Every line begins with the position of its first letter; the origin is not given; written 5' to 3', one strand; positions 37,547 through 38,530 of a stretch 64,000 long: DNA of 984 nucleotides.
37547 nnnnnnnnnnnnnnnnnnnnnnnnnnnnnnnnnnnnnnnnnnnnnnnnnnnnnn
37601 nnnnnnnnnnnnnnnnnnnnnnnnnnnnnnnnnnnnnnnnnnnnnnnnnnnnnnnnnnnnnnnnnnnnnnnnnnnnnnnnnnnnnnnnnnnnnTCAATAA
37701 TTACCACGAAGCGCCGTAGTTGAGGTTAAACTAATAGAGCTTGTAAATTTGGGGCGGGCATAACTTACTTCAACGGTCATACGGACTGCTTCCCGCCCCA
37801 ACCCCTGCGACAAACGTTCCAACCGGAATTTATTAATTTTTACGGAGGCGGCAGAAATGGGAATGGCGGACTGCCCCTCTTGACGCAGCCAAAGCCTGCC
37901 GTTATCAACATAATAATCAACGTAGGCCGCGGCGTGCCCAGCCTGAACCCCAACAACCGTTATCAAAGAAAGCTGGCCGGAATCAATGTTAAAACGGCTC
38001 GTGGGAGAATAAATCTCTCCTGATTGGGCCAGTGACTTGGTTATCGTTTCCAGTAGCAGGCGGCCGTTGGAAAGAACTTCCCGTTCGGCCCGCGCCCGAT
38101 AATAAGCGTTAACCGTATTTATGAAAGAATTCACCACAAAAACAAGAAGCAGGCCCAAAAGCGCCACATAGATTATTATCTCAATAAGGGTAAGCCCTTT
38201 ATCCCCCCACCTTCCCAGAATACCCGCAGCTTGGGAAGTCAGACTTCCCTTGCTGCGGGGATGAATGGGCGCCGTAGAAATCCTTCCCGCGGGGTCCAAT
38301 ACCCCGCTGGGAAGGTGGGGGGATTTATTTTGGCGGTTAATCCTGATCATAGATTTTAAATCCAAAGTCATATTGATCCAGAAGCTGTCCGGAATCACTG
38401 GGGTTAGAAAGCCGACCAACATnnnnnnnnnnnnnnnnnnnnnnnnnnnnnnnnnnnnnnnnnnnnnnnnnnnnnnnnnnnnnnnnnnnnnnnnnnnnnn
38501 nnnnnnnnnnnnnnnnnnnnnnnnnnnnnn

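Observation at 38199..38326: MITE-like 110-130-bp palindromic element family (five copies) with TIR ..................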

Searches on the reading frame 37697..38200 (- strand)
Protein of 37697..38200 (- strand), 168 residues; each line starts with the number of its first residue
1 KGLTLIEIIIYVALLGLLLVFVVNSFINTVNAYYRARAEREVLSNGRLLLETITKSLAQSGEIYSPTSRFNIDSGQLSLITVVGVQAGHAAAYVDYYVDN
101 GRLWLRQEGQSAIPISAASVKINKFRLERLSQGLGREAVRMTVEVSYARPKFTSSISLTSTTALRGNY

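Call 53: search_protein_representatives(protein=window:37697-38200:-)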
Query: 168 residues. Proteins with E-value up to 0.001 (for the whole library): 872; up to 1e-10: 165; up to 1e-30: 13. The best 150 are listed.
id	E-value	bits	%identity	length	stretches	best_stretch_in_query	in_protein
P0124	6.9e-99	344.7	100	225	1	1-168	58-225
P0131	5.7e-58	211.9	60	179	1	2-168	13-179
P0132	3.0e-51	190.1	54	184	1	2-168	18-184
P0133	6.8e-50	185.7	53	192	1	1-168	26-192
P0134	1.5e-49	184.5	52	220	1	1-168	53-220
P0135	5.4e-48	179.5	49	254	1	2-168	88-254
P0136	3.0e-47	177.1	52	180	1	2-168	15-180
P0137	5.1e-42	160.2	44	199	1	2-168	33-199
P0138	5.0e-39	150.4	44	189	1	2-168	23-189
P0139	7.7e-39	149.8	46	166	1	5-149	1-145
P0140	2.2e-36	141.9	45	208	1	2-168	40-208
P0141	4.0e-36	141.0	41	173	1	2-168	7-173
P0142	1.7e-31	126.0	51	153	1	2-123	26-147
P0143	4.0e-30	121.6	44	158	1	15-168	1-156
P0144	4.5e-27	111.7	37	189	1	2-168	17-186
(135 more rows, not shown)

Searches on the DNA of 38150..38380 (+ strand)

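Call 32: search_rna_families(source=window, start=38150, end=38380, threshold=evalue, max_evalue=10)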
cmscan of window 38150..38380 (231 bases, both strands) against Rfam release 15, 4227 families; matches with E-value up to 10: 15.
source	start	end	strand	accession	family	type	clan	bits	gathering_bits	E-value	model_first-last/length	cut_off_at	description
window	38202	38324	+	RF04136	MIR1862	Gene; miRNA;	-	22.8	84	0.022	1-90/90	no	MIR1862 microRNA precursor family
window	38226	38257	+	RF03579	mir-2058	Gene; miRNA;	-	20.2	90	0.17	1-72/72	no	mir-2058 microRNA precursor family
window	38223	38263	+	RF03766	mir-3155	Gene; miRNA;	-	19.9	70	0.078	1-56/56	no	mir-3155 microRNA precursor family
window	38226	38257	+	RF03732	mir-2057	Gene; miRNA;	-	16.3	100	1.1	1-72/72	no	mir-2057 microRNA precursor family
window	38281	38314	-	RF04142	mir-1299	Gene; miRNA;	-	16.1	89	1.4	1-83/83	no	mir-1299 microRNA precursor family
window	38220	38258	-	RF03766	mir-3155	Gene; miRNA;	-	16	70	0.88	1-56/56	no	mir-3155 microRNA precursor family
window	38282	38315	+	RF00499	Parecho_CRE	Cis-reg;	-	15.7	55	0.71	24-58/116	no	Human parechovirus 1 (HPeV1) cis regulatory element (CRE)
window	38260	38315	-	RF01057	SAH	Cis-reg; riboswitch;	-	15.1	37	1.2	1-78/78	no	SAH (S-adenosyl-L-homocysteine) riboswitch aptamer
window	38168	38271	-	RF01581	RUF6-5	Gene; sRNA;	-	13.7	70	3.9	1-156/156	no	Plasmodium RNA of unknown function RUF6-5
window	38205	38259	+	RF01623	ceN23-1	Gene; sRNA;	-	13.7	40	7.4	1-100/100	no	Caenorhabditis sRNA ceN23-1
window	38226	38256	-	RF03383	mir-1976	Gene; miRNA;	-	13.4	71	5.6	1-52/52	no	mir-1976 microRNA precursor family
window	38205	38272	-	RF01897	mir-188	Gene; miRNA;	-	13.2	72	8.9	1-84/84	no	mir-188 microRNA precursor family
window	38219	38263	-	RF03632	MIR1882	Gene; miRNA;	-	12.8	107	7.9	1-131/131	no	MIR1882 microRNA precursor family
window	38282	38315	-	RF00830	mir-74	Gene; miRNA;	CL00090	12.4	57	7.9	24-57/80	no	mir-74 microRNA precursor family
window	38260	38362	-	RF02115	FAM13A-AS1_2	Gene; lncRNA;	-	10.7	38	4.9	1-110/110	no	FAM13A antisense RNA 1 conserved region 2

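Call 98: search_dna_similar(query=window:38196-38330:+, collection=plasmids, mode=distant, max_evalue=0.001, max_rows=10)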
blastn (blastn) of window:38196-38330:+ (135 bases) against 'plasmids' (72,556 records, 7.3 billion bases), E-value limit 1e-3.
No match.

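Call 99: search_dna_similar(query=window:38196-38330:+, collection=phages, mode=distant, max_evalue=0.001, max_rows=10)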
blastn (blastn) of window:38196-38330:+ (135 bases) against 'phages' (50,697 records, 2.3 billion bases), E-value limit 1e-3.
No match.
